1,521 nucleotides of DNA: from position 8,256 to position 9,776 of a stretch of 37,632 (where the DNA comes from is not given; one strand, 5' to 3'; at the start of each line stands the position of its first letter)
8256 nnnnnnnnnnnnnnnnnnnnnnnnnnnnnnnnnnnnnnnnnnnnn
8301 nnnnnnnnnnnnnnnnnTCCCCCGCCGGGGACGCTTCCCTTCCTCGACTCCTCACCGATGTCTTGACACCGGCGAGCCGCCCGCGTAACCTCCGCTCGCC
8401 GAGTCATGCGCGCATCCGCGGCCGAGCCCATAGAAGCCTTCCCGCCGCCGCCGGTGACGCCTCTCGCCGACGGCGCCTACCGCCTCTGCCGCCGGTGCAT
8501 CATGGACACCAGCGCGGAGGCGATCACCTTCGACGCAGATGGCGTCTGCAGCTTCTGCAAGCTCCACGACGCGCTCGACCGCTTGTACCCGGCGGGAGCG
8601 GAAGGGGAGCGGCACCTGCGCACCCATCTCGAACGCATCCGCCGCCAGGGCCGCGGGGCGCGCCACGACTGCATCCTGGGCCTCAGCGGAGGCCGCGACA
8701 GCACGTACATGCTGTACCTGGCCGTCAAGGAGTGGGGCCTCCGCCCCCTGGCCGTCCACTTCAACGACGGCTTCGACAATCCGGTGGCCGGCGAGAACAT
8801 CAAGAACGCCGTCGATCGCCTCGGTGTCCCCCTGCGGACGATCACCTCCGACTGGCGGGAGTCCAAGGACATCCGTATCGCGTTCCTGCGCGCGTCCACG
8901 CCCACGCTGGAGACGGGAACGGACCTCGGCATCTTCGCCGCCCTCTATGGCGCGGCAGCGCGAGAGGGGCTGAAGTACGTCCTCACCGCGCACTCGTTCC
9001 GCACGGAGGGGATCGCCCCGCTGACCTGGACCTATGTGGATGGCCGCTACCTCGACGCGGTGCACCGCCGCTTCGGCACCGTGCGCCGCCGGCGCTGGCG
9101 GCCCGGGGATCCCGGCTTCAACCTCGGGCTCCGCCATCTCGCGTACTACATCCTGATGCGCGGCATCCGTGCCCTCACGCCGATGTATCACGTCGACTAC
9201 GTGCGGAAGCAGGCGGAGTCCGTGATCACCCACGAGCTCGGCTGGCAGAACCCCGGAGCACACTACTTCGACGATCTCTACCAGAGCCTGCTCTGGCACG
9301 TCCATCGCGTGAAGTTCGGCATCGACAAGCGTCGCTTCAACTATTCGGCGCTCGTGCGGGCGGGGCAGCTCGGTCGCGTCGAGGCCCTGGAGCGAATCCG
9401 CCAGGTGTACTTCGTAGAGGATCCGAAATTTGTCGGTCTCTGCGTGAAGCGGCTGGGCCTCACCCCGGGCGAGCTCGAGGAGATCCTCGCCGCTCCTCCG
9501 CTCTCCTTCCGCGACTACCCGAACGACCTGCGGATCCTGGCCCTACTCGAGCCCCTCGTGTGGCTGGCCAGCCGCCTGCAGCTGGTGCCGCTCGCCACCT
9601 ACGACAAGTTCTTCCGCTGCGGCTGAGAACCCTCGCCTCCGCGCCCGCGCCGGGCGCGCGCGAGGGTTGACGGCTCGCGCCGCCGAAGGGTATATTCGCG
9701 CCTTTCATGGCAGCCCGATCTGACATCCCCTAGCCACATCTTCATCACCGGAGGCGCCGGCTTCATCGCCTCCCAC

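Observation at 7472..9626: Nitrilase-superfamily hydrolase paired with a WbuX-type PP-loop sugar amidotransferase: a split NadE-like ammonia-delivery system?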

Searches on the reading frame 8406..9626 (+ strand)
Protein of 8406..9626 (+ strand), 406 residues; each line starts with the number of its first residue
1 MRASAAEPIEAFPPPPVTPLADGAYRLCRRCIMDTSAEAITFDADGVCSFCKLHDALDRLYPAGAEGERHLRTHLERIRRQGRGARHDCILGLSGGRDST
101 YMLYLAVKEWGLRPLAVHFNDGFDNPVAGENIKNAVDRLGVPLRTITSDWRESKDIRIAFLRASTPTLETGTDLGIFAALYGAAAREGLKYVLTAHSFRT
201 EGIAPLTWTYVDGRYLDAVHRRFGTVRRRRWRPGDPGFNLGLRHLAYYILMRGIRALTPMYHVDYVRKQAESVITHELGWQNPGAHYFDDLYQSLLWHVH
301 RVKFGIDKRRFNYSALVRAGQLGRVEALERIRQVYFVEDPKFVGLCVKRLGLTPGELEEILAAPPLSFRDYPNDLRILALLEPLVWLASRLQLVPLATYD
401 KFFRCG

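Call 4: search_protein_families(library=pfam, proteins=[window:8406-9626:+], max_evalue=0.01)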
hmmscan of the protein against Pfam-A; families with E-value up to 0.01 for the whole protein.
window:8406-9626:+ (406 aa): 1 family
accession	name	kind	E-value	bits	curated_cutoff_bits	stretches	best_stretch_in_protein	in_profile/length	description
PF01171.26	ATP_bind_3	-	0.0082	16.3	27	0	89-196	2-104/182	PP-loop family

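Call 5: search_protein_families(library=ncbifam, proteins=[window:8406-9626:+], max_evalue=0.01)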
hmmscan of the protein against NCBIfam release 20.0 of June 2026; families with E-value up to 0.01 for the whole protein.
window:8406-9626:+ (406 aa): 5 families
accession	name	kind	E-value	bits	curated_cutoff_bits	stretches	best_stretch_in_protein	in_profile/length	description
TIGR03573.1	WbuX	subfamily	8e-54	183.3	203.2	1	26-361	2-343/344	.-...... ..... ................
NF010587.0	PRK13980.1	equivalog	0.0042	16.3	255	1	80-146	24-92/267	NAD+ synthase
TIGR00268.2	TIGR00268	equivalog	0.0055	16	150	1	88-156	15-84/259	ATP-dependent sacrificial sulfur transferase LarE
TIGR02432.1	lysidine_TilS_N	equivalog_domain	0.0068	16.4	93.6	0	90-157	3-75/189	tRNA lysidine(34) synthetase TilS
NF010367.0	PRK13795.1-2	equivalog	0.0084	14.6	456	0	79-149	235-304/584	hypothetical protein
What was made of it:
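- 8406..9626 (+): NASAT (WbuX-like) PP-loop N-acetyl-sugar amidotransferase gene, 406 aa. Proposed synthetase subunit. TIGR03573 full-length match at 183.3 bits, cutoff 203.2 (call 5).
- On Glutamine-dependent NAD synthetase (fused or two-subunit NadE): PRK13980 scores 16.3 bits against a cutoff of 255 (call 5).
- Checked: It matches TIGR03573 (WbuX) end to end (profile 2-343 of 344), at 183.3 bits against a curated cutoff of 203.2 (call 5).
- The window protein scores below the TIGR03573 cutoff (183 against 203, call 5).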

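Call 15: find_homologous_proteins(query=window:8406-9626:+)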
Query window:8406-9626:+ (406 aa): 2933 proteins with E <= 0.001 among 8000 candidates; the best 120 are listed.
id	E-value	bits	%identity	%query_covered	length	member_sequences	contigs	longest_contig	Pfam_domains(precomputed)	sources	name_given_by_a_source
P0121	1.9e-249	846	90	100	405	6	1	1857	-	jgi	jgi:hypothetical protein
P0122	3.7e-235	799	85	100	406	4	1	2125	-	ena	-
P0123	1.0e-219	748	79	100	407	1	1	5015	-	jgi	jgi:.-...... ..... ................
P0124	5.9e-219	745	80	97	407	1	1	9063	-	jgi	jgi:hypothetical protein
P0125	8.4e-191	653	69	100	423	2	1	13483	-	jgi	jgi:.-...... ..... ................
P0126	2.1e-189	648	70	99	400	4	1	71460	-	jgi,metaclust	metaclust:\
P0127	5.3e-189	647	70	96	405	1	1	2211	-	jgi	jgi:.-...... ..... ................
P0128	1.0e-185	636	70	94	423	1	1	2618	-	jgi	jgi:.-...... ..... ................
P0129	4.3e-183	627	71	92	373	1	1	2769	-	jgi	jgi:hypothetical protein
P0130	2.8e-175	601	63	99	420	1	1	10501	-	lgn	-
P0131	7.6e-171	587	62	95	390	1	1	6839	-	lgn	-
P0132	8.1e-171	587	64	94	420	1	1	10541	-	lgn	-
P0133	1.1e-168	580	61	95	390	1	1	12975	-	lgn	-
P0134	1.8e-168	579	61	96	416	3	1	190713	-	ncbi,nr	ncbi:MAG: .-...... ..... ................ [Candidatus Omnitrophota bacterium]|nr:N-acetyl sugar amid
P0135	3.0e-168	578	60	96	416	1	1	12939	PF01171.27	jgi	jgi:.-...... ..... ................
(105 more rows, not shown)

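Call 20: search_solved_structures(query=window:8406-9626:+, max_evalue=0.01, show_alignments=1)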
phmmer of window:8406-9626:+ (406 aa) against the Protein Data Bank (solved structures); distinct sequences matched with E-value up to 0.01: 1.
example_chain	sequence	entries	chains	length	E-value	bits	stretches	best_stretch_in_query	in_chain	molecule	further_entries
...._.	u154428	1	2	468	3.7e-08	35.9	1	37-131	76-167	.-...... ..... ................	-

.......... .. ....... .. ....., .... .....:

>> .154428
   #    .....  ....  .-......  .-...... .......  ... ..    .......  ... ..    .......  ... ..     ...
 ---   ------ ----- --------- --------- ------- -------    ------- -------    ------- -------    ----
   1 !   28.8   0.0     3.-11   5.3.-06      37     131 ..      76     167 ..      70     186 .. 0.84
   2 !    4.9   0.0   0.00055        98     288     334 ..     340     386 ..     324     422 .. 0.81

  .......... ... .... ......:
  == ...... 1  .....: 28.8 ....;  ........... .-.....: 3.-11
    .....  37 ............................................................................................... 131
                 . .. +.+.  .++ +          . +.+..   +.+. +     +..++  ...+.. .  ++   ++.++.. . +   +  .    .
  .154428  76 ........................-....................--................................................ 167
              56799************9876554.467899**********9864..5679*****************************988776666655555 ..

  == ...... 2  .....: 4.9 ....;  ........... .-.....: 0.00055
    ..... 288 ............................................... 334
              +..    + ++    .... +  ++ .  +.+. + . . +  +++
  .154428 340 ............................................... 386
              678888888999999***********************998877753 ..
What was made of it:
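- It is only remotely similar in sequence to the one solved NASAT (E 4e-8 over about 95 residues, call 20).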

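Call 24: find_related_loci(query=A2, collection=genome_contigs, flank=10000)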
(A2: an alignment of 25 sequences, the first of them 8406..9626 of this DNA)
Query A2 (406 aa) in genome_contigs; peptide patterns used: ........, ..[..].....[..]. (x = any residue, [..] = any of these).
297 stretches matched a pattern; 268 encode a relative of the query (tblastn E <= 1e-3); the best 80 are kept; 80 distinct loci.
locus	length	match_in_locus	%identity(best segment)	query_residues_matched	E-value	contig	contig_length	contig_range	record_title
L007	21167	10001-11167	61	17-405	2e-172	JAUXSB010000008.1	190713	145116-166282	MAG: Candidatus Omnitrophota bacterium isolate C12_metabat.bin.33_sub C12_k141_193226, whole genome shotgun sequence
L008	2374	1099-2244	62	24-405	0e+0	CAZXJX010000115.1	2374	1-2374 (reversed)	MAG TPA_asm: uncultured Planctomycetia bacterium isolate SRP090828_co1_14 genome assembly, contig: NODE_18115_length_237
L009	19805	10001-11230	57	3-406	1e-165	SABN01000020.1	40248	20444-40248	MAG: Opitutia bacterium isolate INTA.CYC.094 contig-100_689, whole genome shotgun sequence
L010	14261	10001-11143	60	25-405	7e-163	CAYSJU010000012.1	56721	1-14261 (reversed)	MAG TPA_asm: uncultured Planctomycetia bacterium isolate binchicken_co332_75 genome assembly, contig: NODE_33_length_567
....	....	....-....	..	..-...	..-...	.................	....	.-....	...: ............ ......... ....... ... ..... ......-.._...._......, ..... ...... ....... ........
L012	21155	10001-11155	60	22-406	2e-161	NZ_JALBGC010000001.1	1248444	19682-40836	Hymenobacter cyanobacteriorum strain DH14 contig1, whole genome shotgun sequence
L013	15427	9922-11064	56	25-406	3e-160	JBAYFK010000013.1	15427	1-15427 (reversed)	MAG: Candidatus Omnitrophota bacterium isolate SO_2016_GW1_1 scaffold06600_OW334_2016, whole genome shotgun sequence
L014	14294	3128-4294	58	18-406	1e-159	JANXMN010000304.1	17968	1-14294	MAG: Hymenobacter sp. isolate 337R_concoct_266_sub 337R_k141_548287, whole genome shotgun sequence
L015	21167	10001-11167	59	18-406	1e-159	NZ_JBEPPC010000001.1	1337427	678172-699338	Hymenobacter sp. UYCo722 Ga0504875_01, whole genome shotgun sequence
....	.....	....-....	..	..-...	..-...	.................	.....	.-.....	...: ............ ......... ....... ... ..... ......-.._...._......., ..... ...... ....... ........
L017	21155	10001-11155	59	22-406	5e-159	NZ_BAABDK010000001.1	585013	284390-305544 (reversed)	Hymenobacter glaciei strain JCM 17225 sequence01, whole genome shotgun sequence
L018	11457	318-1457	56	26-405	2e-158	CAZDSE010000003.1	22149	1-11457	MAG TPA_asm: uncultured bacterium isolate binchicken_co125_1166 genome assembly, contig: NODE_4704_length_22149_cov_3.49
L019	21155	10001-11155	60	20-406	3e-158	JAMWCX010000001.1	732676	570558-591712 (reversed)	MAG: Candidatus Omnitrophota bacterium isolate QZM4_2.bins.201.Tibet NODE_4_length_732676_cov_4.377431, whole genome sho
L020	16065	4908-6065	56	21-406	1e-157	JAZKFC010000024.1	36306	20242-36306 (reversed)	MAG: Bacteroidota bacterium isolate DC_HB_02_SPN181219-bin060_1 DCHB02SPN_B060_1_000000000024, whole genome shotgun sequ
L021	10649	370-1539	57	17-406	8e-158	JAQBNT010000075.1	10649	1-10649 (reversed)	MAG: Hymenobacter sp. isolate RYN_300 scaffold_3989152, whole genome shotgun sequence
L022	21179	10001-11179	57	11-403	2e-157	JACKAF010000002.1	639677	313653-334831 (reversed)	MAG: Bdellovibrionaceae bacterium isolate HK-STAS-BDEL_A-1 HK-STAS-BDEL_A-1_2, whole genome shotgun sequence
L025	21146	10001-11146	56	25-406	3e-157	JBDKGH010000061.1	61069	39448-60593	MAG: Bacteroidota bacterium isolate farmington_2019_sw_WHONDRS-S19S_0053_B_bin.73 scaffold_251849, whole genome shotgun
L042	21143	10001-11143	56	26-406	3e-155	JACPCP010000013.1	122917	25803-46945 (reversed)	MAG: Candidatus Omnitrophota bacterium isolate NC_groundwater_286_Ag_S-0.65um_55_12 S6_GD2017_2_S65_scaffold_171, whole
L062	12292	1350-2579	54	4-406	6e-154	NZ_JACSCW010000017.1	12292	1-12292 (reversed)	Hymenobacter sp. BT188 NODE_17_length_12292_cov_82.237086, whole genome shotgun sequence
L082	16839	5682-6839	56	13-406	5e-153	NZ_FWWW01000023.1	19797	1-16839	Hymenobacter roseosalivarius DSM 11622, whole genome shotgun sequence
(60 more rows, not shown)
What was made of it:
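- Bacteroidota, Omnitrophota, Planctomycetota, Bdellovibrionota, Verrucomicrobiota, Nitrospinota, Acidobacteria and archaeal MAGs (call 24).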

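Call 31: search_protein_representatives(protein=window:8406-9626:+)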
Query: 406 residues. Proteins with E-value up to 0.001 (for the whole library): 4112; up to 1e-10: 1742; up to 1e-30: 432. The best 150 are listed.
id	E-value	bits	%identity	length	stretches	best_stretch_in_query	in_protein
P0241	8.3e-125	433.4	49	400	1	26-406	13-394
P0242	6.3e-96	338.3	44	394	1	6-404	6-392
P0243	2.8e-95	336.1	56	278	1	72-315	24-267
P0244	1.2e-90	320.9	41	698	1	25-403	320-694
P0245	1.7e-89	317.1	40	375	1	27-393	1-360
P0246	3.2e-87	309.6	40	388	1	24-404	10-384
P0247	2.9e-83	296.6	41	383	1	27-404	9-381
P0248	6.6e-78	278.9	40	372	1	26-384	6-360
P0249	6.5e-77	275.6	40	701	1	26-376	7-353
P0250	4.9e-76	272.7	41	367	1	27-390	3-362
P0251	1.8e-75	270.9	40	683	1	21-402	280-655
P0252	9.7e-75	268.5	40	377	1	27-377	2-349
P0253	6.2e-74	265.8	37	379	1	26-379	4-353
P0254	2.6e-73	263.8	38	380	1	27-403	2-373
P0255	2.4e-72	260.6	37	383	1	26-404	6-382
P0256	3.5e-72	260.1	37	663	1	25-403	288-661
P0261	2.2e-70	254.1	39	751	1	24-379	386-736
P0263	3.6e-70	253.4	37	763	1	21-377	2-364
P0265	6.2e-69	249.4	39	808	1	22-381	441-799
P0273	1.2e-66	241.8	38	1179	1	24-390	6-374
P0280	2.5e-64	234.2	34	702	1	21-377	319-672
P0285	2.4e-63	230.9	37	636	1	23-384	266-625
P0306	9.8e-61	222.3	33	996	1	25-391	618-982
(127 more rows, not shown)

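Call 32: search_protein_families(library=pfam, proteins=[P0244, P0251, P0256, P0280, P0285, P0261, P0265, P0249, P0263, P0273], max_evalue=0.001)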
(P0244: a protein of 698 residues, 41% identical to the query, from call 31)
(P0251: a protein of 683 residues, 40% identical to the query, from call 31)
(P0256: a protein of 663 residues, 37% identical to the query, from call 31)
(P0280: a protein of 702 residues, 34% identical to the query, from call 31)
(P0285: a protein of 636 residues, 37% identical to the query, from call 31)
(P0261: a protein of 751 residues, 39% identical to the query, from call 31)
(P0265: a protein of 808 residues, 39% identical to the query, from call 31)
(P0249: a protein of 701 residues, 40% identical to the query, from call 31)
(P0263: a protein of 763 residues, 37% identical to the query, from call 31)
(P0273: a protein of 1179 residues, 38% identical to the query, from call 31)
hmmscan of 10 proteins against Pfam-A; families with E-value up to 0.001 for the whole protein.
P0244 (698 aa): 5 families
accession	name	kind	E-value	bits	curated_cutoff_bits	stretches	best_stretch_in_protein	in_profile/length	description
PF13692.12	Glyco_trans_1_4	-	2.9e-16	60.4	27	1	166-273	37-137/142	Glycosyl transferases group 1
PF00534.26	Glycos_transf_1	-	3.4e-16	59.7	26.4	1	196-277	75-157/172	Glycosyl transferases group 1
PF13439.12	Glyco_transf_4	-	3e-09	37.6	28.5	1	40-142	49-169/170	Glycosyltransferase Family 4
PF13477.12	Glyco_trans_4_2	-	4.6e-05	24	23.4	1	30-95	42-111/139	Glycosyl transferase 4-like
PF06508.19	QueC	-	9.3e-05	22.5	22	1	384-455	2-71/210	Queuosine biosynthesis protein QueC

P0251 (683 aa): 3 families
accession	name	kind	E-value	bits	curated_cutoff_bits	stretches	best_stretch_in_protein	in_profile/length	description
PF00977.27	His_biosynth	-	1.4e-60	205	23.6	1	4-230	1-223/228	Histidine biosynthesis protein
PF01207.24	Dus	-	3.9e-05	23.4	20.4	1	149-225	136-214/311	Dihydrouridine synthase (Dus)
PF03060.21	NMO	-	0.00038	20.4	28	1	184-230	182-227/331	Nitronate monooxygenase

P0256 (663 aa): 1 family
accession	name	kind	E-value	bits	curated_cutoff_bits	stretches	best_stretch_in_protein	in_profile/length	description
PF00977.27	His_biosynth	-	6.4e-47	160.3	23.6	1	15-238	1-222/228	Histidine biosynthesis protein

P0280 (702 aa): 4 families
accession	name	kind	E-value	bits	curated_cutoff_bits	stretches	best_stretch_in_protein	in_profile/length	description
PF13692.12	Glyco_trans_1_4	-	5.6e-12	46.5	27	1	205-274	70-140/142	Glycosyl transferases group 1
PF00534.26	Glycos_transf_1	-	1.4e-11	44.7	26.4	1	200-277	81-159/172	Glycosyl transferases group 1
PF13439.12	Glyco_transf_4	-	2.4e-10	41.2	28.5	1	38-141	48-169/170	Glycosyltransferase Family 4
PF13477.12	Glyco_trans_4_2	-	7.3e-08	33.1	23.4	1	11-95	23-111/139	Glycosyl transferase 4-like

P0285 (636 aa): 6 families
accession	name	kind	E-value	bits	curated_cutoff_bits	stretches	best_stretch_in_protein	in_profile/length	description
PF00977.27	His_biosynth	-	1.8e-67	227.6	23.6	1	4-228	1-223/228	Histidine biosynthesis protein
PF02581.23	TMP-TENI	-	1.9e-06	27.8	27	0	165-223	121-176/180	Thiamine monophosphate synthase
PF02540.23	NAD_synthase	-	4.6e-05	23.1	21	1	330-429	19-120/242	NAD synthase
PF01180.27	DHO_dh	-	0.00016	21.4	27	1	184-233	227-278/291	Dihydroorotate dehydrogenase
PF03060.21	NMO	-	0.00023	21.1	28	1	157-228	149-226/331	Nitronate monooxygenase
PF01207.24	Dus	-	0.00076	19.1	20.4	0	154-220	141-210/311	Dihydrouridine synthase (Dus)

P0261 (751 aa): 9 families
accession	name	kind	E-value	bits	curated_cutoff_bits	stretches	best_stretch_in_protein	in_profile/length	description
PF00534.26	Glycos_transf_1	-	1.5e-32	112.9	26.4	1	200-358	13-171/172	Glycosyl transferases group 1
PF13692.12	Glyco_trans_1_4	-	1.7e-29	103.4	27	1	214-345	14-142/142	Glycosyl transferases group 1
PF13477.12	Glyco_trans_4_2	-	1e-24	87.8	23.4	1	13-154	2-138/139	Glycosyl transferase 4-like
PF13439.12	Glyco_transf_4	-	3.7e-20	73.1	28.5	1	24-182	6-169/170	Glycosyltransferase Family 4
PF13579.12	Glyco_trans_4_4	-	2.7e-10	41.3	29.7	1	26-176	7-156/158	Glycosyl transferase 4-like domain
PF13524.12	Glyco_trans_1_2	-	2.7e-10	40.8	25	1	229-373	10-142/144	Glycosyl transferase-like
PF06508.19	QueC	-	1e-06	28.9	22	1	447-526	2-79/210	Queuosine biosynthesis protein QueC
PF02540.23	NAD_synthase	-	9e-06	25.4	21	1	446-506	20-82/242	NAD synthase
PF00733.27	Asn_synthase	-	0.00013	22.2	21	1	451-514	24-89/354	Asparagine synthase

P0265 (808 aa): 4 families
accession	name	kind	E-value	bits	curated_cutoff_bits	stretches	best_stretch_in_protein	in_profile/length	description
PF06508.19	QueC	-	3.8e-05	23.7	22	1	509-589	2-83/210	Queuosine biosynthesis protein QueC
PF02540.23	NAD_synthase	-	4.3e-05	23.2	21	1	503-565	15-79/242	NAD synthase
PF03054.22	tRNA_Me_trans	-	0.00049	20.2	20.6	0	510-552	4-45/202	tRNA methyl transferase HUP domain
PF02568.20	ThiI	-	0.00069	19.7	20.5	0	510-583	7-83/197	Thiamine biosynthesis protein (ThiI)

P0249 (701 aa): 3 families
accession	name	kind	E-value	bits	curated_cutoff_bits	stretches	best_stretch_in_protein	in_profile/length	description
PF03706.18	LPG_synthase_TM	-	1.7e-25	90.6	33.4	1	403-682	3-296/302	Lysylphosphatidylglycerol synthase TM region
PF06508.19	QueC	-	6.8e-07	29.4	22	1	70-149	2-82/210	Queuosine biosynthesis protein QueC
PF01171.26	ATP_bind_3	-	7.3e-05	23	27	1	70-132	2-70/182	PP-loop family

P0263 (763 aa): 7 families
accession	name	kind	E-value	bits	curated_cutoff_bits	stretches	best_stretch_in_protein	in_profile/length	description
PF00534.26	Glycos_transf_1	-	2.6e-24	86.1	26.4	1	567-737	2-171/172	Glycosyl transferases group 1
PF13692.12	Glyco_trans_1_4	-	3e-15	57.1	27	1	594-724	16-142/142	Glycosyl transferases group 1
PF13439.12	Glyco_transf_4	-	1.4e-13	51.6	28.5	1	405-558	5-169/170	Glycosyltransferase Family 4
PF13477.12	Glyco_trans_4_2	-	7e-13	49.4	23.4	1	397-529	2-137/139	Glycosyl transferase 4-like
PF13579.12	Glyco_trans_4_4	-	5.8e-12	46.7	29.7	1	407-549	6-153/158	Glycosyl transferase 4-like domain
PF13524.12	Glyco_trans_1_2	-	5.5e-08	33.3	25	1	623-742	13-132/144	Glycosyl transferase-like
PF02540.23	NAD_synthase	-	0.00074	19.2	21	0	72-131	22-82/242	NAD synthase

P0273 (1179 aa): 7 families
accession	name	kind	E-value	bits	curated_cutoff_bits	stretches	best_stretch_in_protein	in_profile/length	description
PF13439.12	Glyco_transf_4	-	2.2e-24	86.8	28.5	2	803-966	7-161/170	Glycosyltransferase Family 4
PF13692.12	Glyco_trans_1_4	-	1.9e-15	57.8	27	2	593-739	2-142/142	Glycosyl transferases group 1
PF13579.12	Glyco_trans_4_4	-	1.6e-12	48.5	29.7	2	802-963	5-151/158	Glycosyl transferase 4-like domain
PF00534.26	Glycos_transf_1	-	4.1e-11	43.1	26.4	2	581-742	4-161/172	Glycosyl transferases group 1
PF13477.12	Glyco_trans_4_2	-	5e-10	40.1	23.4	1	412-479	19-85/139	Glycosyl transferase 4-like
PF02540.23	NAD_synthase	-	1.2e-06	28.3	21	1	71-133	19-82/242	NAD synthase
PF08323.17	Glyco_transf_5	-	4.9e-05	23.6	22.7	0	860-953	122-224/239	Starch synthase catalytic domain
